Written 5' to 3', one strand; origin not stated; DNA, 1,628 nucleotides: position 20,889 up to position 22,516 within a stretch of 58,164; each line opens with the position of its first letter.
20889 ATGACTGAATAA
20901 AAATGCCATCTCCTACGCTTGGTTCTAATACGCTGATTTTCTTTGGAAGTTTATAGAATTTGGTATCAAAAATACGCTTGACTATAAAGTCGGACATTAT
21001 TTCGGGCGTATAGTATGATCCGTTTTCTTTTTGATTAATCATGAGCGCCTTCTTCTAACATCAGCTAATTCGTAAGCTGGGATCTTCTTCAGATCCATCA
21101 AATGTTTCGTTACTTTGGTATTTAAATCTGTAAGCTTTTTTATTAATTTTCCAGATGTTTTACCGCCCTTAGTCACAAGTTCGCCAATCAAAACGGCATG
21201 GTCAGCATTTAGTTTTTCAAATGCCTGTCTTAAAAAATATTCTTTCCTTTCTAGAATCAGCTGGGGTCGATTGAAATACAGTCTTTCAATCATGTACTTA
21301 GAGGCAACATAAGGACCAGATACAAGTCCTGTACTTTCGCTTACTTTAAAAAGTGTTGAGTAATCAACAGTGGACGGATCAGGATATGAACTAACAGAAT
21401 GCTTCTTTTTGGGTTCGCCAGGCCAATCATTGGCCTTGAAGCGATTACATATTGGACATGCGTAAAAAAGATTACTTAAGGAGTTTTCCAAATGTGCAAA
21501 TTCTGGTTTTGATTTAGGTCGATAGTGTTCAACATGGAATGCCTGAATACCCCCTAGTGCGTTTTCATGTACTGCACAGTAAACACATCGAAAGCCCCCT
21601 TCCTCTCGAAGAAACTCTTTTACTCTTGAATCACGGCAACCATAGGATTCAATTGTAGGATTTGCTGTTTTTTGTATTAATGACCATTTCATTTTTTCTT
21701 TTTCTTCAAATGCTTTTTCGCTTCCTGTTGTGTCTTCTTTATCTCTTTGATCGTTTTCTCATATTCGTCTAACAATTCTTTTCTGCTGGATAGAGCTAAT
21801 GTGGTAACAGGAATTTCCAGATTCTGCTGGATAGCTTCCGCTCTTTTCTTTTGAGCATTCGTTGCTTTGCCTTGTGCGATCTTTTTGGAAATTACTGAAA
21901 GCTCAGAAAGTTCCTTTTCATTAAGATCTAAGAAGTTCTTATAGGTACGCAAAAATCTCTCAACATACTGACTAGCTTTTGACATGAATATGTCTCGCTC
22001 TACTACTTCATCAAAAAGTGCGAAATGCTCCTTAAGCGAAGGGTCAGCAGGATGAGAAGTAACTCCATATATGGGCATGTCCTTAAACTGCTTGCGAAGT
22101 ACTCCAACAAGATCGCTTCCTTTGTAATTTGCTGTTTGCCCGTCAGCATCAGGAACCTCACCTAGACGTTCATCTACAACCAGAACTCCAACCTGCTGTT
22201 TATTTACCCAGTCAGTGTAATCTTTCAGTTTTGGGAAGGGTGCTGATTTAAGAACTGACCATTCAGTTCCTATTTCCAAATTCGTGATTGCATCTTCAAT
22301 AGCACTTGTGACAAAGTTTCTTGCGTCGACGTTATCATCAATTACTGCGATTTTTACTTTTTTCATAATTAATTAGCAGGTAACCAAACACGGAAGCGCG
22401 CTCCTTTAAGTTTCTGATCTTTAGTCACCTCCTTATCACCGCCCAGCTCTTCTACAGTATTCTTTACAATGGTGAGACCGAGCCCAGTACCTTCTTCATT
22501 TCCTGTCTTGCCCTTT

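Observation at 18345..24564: Candidate new defence system: GHKL/histidine-kinase fusion + receiver + PtuB-type HNH + m6A methyltransferase + zinc-ribbon protein in one coupled operon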

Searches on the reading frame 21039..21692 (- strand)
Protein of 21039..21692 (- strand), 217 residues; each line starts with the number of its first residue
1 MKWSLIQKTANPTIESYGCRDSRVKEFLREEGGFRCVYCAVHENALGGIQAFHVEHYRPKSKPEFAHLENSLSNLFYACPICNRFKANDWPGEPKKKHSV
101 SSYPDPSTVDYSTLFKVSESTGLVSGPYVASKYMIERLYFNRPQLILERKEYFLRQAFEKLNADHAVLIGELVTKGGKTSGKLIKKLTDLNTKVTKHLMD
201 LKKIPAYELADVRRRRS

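Call 3: search_protein_families(library=pfam, proteins=[window:21039-21692:-], max_evalue=0.01)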
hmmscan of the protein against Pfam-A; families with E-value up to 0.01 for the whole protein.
window:21039-21692:- (217 aa): 1 family
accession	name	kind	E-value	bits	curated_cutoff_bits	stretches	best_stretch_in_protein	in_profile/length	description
PF01844.29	HNH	-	9.1e-06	26.2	21.4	1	36-87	1-45/47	HNH endonuclease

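Call 4: search_protein_families(library=padloc, proteins=[window:21039-21692:-], max_evalue=0.01)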
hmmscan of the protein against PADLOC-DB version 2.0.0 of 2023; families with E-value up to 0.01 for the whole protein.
window:21039-21692:- (217 aa): 48 families (the best 25 are shown)
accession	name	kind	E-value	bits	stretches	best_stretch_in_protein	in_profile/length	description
PDLC00337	PtuB1|PtuB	-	1.2e-18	65.8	1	19-154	42-167/216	Unknown function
PDLC00292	PtuA1|PtuA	-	1.2e-12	45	1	19-162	44-201/726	AAA ATPase domain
PDLC00332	PtuB1|PtuB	-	9.2e-12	43.2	1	23-166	37-179/212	Unknown function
PDLC00339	PtuB1|PtuB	-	1.8e-10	39.1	1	11-153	42-203/261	Unknown function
PDLC02924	HNH_I-A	-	3.2e-10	38.3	1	22-152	32-154/198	-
PDLC00346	PtuB1|PtuB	-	9e-09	33.6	1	21-159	36-170/214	Unknown function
PDLC00325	PtuB1|PtuB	-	3e-08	31.6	1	22-108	40-122/213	Unknown function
PDLC00319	PtuB1|PtuB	-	3.7e-08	31.2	1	20-97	55-139/310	Unknown function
PDLC00315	PtuB1|PtuB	-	4.8e-08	31.1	1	24-89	21-79/227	Unknown function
PDLC00316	PtuB1|PtuB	-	7.5e-08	30.3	1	19-100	50-136/301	Unknown function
PDLC00335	PtuB1|PtuB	-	1.2e-07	29.5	1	23-107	38-118/214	Unknown function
PDLC00336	PtuB1|PtuB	-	7.8e-07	27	1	20-88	50-113/250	Unknown function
PDLC00324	PtuB1|PtuB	-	8.3e-07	27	1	23-85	32-94/209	Unknown function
PDLC00331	PtuB1|PtuB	-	1.8e-06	25.7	1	48-89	44-83/222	Unknown function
PDLC00345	PtuB1|PtuB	-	1.9e-06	25.6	1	23-106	41-118/223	Unknown function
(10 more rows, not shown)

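Call 5: search_protein_families(library=ncbifam, proteins=[window:21039-21692:-], max_evalue=0.01)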
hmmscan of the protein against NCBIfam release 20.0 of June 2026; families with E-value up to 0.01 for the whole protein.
window:21039-21692:- (217 aa): 3 families
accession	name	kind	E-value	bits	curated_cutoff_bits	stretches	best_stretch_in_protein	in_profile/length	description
NF041761.1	PtuB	equivalog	2e-06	27.8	150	1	21-118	34-132/218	retron Ec78 anti-phage system effector HNH endonuclease PtuB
TIGR02646.1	TIGR02646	subfamily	8e-06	26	52.15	1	22-80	13-65/144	retron system putative HNH endonuclease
NF040563.1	guided_IscB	equivalog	0.0016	17.7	175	1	21-89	180-238/314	RNA-guided endonuclease IscB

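Call 75: search_protein_families(library=phrogs, proteins=[window:21039-21692:-], max_evalue=0.001)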
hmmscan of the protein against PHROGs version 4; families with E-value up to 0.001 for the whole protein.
window:21039-21692:- (217 aa): 7 families
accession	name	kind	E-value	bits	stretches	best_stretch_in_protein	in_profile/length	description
phrog_2118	-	DNA, RNA and nucleotide metabolism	5.4e-09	37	1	24-89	167-228/301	HNH endonuclease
phrog_1035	-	DNA, RNA and nucleotide metabolism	1.9e-05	25.7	1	17-97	144-221/271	endonuclease VII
phrog_338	-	DNA, RNA and nucleotide metabolism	2.1e-05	25.1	1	49-100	226-274/340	HNH endonuclease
phrog_36683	-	unknown function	9.8e-05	23.2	1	22-88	42-105/211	-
phrog_5034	-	DNA, RNA and nucleotide metabolism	0.00012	23.2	1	22-89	20-81/138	NinG/ Rap DNA junction specific endonuclease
phrog_2214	-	DNA, RNA and nucleotide metabolism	0.00032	20.9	1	21-89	181-239/429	HNH endonuclease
phrog_1271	-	DNA, RNA and nucleotide metabolism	0.0007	20.1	1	27-96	262-325/361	HNH endonuclease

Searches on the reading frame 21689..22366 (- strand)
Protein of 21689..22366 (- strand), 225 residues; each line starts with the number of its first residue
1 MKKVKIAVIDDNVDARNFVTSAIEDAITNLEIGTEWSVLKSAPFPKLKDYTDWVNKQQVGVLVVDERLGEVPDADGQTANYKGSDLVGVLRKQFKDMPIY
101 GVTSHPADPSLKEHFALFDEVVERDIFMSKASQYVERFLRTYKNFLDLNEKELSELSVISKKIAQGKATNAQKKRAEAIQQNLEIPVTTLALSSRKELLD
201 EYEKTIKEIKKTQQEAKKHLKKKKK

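Call 3: search_protein_families(library=pfam, proteins=[window:21689-22366:-], max_evalue=0.01)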
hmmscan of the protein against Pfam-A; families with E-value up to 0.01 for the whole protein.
window:21689-22366:- (225 aa): 2 families
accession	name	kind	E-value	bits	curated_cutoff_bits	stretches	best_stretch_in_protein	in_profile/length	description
PF09273.16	Rubis-subs-bind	-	0.0018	19.4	21.6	1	125-214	23-109/128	Rubisco LSMT substrate-binding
PF00072.30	Response_reg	-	0.0075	16.9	30.2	0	6-112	1-86/111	Response regulator receiver domain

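Call 4: search_protein_families(library=padloc, proteins=[window:21689-22366:-], max_evalue=0.01)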
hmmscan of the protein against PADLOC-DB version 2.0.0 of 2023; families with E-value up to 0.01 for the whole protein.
window:21689-22366:- (225 aa): 0 families

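Call 5: search_protein_families(library=ncbifam, proteins=[window:21689-22366:-], max_evalue=0.01)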
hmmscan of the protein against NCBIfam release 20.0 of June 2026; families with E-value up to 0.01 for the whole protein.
window:21689-22366:- (225 aa): 0 families

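Call 21: search_protein_families(library=pfam, proteins=[window:21689-22366:-], max_evalue=10)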
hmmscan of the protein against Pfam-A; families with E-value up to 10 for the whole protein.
window:21689-22366:- (225 aa): 3 families
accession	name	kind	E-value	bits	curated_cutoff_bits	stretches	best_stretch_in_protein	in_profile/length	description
PF09273.16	Rubis-subs-bind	-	0.0018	19.4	21.6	1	125-214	23-109/128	Rubisco LSMT substrate-binding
PF00072.30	Response_reg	-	0.0075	16.9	30.2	1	6-112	1-86/111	Response regulator receiver domain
PF23831.1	DUF7201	-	0.87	9.7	27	1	180-224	7-51/142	Coiled-coil region of unknown function (DUF7201)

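Call 41: search_solved_structures(query=A2, max_evalue=1, show_alignments=2)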
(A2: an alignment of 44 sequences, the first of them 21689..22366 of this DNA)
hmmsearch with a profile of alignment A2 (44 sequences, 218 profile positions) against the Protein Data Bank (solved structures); distinct sequences matched with E-value up to 1: 68 (the best 60 are shown).
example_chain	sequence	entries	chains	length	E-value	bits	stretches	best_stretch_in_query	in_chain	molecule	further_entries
1mvo_A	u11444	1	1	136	4.4e-05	26.2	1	2-103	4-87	PhoP response regulator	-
9xzo_A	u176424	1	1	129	0.00011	24.9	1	1-111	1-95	De novo protein M1X0B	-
3h1g_A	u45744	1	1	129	0.00012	24.8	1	2-106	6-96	Chemotaxis protein cheY homolog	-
3gwg_A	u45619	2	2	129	0.00014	24.5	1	2-106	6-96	Chemotaxis protein cheY homolog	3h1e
1dc7_A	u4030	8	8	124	0.0014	21.2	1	6-105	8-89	NITROGEN REGULATION PROTEIN | NITROGEN REGULATION PROTEIN NR(I) | NTRC RECEIVER DOMAIN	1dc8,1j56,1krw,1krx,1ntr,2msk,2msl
6zii_B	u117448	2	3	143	0.0014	21.2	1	28-119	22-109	Transcriptional regulatory protein RcsB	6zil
5i4c_A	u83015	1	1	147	0.0015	21.2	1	28-119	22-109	Transcriptional regulatory protein RcsB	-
6eo2_A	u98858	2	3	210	0.0025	20.4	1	28-120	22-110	Transcriptional regulatory protein RcsB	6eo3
5o8y_A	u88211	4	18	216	0.0027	20.3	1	28-120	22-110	Transcriptional regulatory protein RcsB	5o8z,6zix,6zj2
5vxn_A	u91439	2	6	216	0.0027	20.3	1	28-120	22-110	Transcriptional regulatory protein RcsB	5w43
6dkm_B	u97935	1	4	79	0.0032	20.1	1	129-179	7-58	DHD131_B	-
3h1f_A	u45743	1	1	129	0.0041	19.7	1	3-106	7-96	Chemotaxis protein cheY homolog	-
3f6p_A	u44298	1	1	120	0.0042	19.7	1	2-104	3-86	Transcriptional regulatory protein yycF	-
3c3w_A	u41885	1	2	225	0.0052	19.4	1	1-107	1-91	TWO COMPONENT TRANSCRIPTIONAL REGULATORY PROTEIN DEVR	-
2zwm_A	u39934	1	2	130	0.0052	19.4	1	2-104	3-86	Transcriptional regulatory protein yycF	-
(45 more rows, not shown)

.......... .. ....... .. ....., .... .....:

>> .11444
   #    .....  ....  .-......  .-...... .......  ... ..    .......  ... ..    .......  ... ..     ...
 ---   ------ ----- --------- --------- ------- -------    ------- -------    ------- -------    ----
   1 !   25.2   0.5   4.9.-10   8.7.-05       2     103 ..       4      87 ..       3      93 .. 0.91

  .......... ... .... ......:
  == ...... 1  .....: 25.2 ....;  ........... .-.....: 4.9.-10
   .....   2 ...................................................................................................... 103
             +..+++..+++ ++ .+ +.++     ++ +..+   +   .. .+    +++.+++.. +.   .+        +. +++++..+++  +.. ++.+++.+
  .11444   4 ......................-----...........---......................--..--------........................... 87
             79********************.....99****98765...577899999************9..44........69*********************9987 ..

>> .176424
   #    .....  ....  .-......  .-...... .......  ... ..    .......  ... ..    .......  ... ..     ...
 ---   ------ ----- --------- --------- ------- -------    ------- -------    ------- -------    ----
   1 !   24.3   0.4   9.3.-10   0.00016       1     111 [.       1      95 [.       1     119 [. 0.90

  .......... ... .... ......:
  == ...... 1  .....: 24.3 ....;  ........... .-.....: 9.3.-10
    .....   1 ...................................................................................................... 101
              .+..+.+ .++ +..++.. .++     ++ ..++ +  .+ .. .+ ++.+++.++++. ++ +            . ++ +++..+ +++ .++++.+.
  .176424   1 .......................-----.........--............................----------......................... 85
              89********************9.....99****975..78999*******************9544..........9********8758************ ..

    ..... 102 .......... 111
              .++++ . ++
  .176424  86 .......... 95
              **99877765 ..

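Call 46: find_homologous_proteins(query=window:21689-22366:-, max_evalue=0.001)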
Query window:21689-22366:- (225 aa): 16 proteins with E <= 0.001 among 641 candidates.
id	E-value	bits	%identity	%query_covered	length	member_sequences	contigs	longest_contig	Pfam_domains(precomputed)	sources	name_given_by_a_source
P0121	5.4e-139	479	100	100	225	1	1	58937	-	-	-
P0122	7.0e-137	472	98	100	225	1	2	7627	-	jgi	jgi:hypothetical protein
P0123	1.0e-123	429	91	96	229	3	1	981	-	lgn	-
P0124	1.2e-123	428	90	96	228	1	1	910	-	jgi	jgi:hypothetical protein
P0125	2.9e-119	414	88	95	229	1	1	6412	-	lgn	-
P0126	4.2e-98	345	72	96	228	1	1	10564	-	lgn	-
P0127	2.0e-95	336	71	96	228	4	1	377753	-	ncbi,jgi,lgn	ncbi:MAG: hypothetical protein WC694_01185 [Candidatus Paceibacterota bacterium]|jgi:hypothetical pr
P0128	2.6e-95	336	71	96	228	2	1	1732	-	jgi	-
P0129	3.3e-93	329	69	96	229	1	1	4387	-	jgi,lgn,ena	-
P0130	1.6e-90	320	68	95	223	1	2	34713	-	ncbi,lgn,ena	-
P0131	1.6e-90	320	67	98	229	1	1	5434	-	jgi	-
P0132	1.1e-89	317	65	100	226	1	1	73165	-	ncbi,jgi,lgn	ncbi:MAG: hypothetical protein WC827_01560 [Candidatus Paceibacterota bacterium]|jgi:hypothetical pr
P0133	5.0e-89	315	65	96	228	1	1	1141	-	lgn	-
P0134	1.9e-81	291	61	96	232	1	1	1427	-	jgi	-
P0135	4.4e-79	283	57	98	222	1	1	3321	-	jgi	jgi:CheY-like chemotaxis protein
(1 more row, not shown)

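Call 56: predict_structure(alignment_id=A3)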
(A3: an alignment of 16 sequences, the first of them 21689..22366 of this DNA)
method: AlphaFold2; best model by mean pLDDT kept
length: 225 residues; sequences in the alignment: 16
mean_pLDDT: 77.5   pTM: 0.60
mean pLDDT of the five models: 77.5, 75.6, 74.5, 73.7, 66.3
residues with pLDDT >= 90: 28; 70-90: 154; 50-70: 31; < 50: 12
segments of 3 or more residues with pLDDT < 50: 186-192
pLDDT, mean of each block of 10 residues (from residue 1): 86 90 88 87 89 89 85 76 87 84 79 79 83 75 56 78 80 82 52 52 72 71 51
secondary structure, 60 per line:
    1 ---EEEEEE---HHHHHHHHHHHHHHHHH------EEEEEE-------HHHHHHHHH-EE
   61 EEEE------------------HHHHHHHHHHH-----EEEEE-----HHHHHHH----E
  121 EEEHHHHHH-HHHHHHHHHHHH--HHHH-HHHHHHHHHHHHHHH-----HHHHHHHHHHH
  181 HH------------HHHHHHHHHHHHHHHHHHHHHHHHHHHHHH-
elements in order: E4-9 H13-29 E36-41 H49-57 E59-64 H83-93 E99-103 H109-115 E120-123 H124-129 H131-142 H145-148 H150-164 H170-182 H195-224

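Call 62: fold_search(model_id=the predicted structure, library=pdb)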
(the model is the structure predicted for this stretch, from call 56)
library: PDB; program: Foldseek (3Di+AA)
matches with E <= 10: 1863; with E <= 0.001: 146
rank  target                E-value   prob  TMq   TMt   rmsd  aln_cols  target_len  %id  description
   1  6eo3_A                9.0e-07  1.00  0.42  0.46  13.0       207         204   14  Conformational dynamism for DNA interaction in Salmonella typhimurium RcsB response regulator. S207C P212121 (released 2017-11-15)
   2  2pkx_B                1.1e-06  1.00  0.42  0.72   3.5       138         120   17  E.coli response regulator PhoP receiver domain (released 2007-05-22)
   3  2jk1                  1.1e-06  1.00  0.44  0.67   4.5       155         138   16  Crystal structure of the wild-type HupR receiver domain (released 2008-11-11)
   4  6swl_A                1.2e-06  1.00  0.44  0.70   3.9       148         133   15  The REC domain of XynC, a response regulator from Geobacillus stearothermophilus (released 2020-10-14)
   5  6oec_A                1.7e-06  1.00  0.44  0.60  10.2       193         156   16  Yeast Spc42 Trimeric Coiled-Coil Amino Acids 181-211 fused to PDB: 3H5I (released 2019-04-24)
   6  6ont                  2.6e-06  1.00  0.44  0.75   3.5       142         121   18  Structure of the Francisella response regulator 1452 receiver domain (released 2020-03-25)
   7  6swl_B                2.8e-06  1.00  0.46  0.74   3.3       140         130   17  The REC domain of XynC, a response regulator from Geobacillus stearothermophilus (released 2020-10-14)
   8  2vuh                  2.9e-06  1.00  0.45  0.70   4.3       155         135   15  Crystal structure of the D55E mutant of the HupR receiver domain (released 2008-11-11)
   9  4d6y_A                3.1e-06  1.00  0.41  0.72   3.6       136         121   16  Crystal structure of the receiver domain of NtrX from Brucella abortus in complex with beryllofluoride and magnesium (released 2015-07-08)
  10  6zix_A                3.1e-06  1.00  0.42  0.46  16.6       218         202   14  Structure of RcsB from Salmonella enterica serovar Typhimurium bound to promoter P1flhDC in the presence of phosphomim (released 2021-02-17)
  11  2pkx_A                3.6e-06  1.00  0.41  0.71   3.5       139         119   18  E.coli response regulator PhoP receiver domain (released 2007-05-22)
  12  8tff_A                4.3e-06  1.00  0.41  0.20  11.2       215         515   15  PorX with BeF3 phosphate analog (released 2024-04-17)
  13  2pl1                  4.9e-06  1.00  0.45  0.77   3.2       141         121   18  Berrylium Fluoride activated receiver domain of E.coli PhoP (released 2007-05-22)
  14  8ted_B                5.2e-06  1.00  0.40  0.20  11.4       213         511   14  PorX primitive orthorhombic crystal form (released 2024-04-17)
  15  8vc9_A                5.5e-06  1.00  0.47  0.29  26.7       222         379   12  Hybrid response regulator LvrB from Leptospira / phosphorylated REC form (released 2024-12-18)
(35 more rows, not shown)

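Call 75: search_protein_families(library=phrogs, proteins=[window:21689-22366:-], max_evalue=0.001)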
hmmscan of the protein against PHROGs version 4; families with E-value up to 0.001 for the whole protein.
window:21689-22366:- (225 aa): 0 families
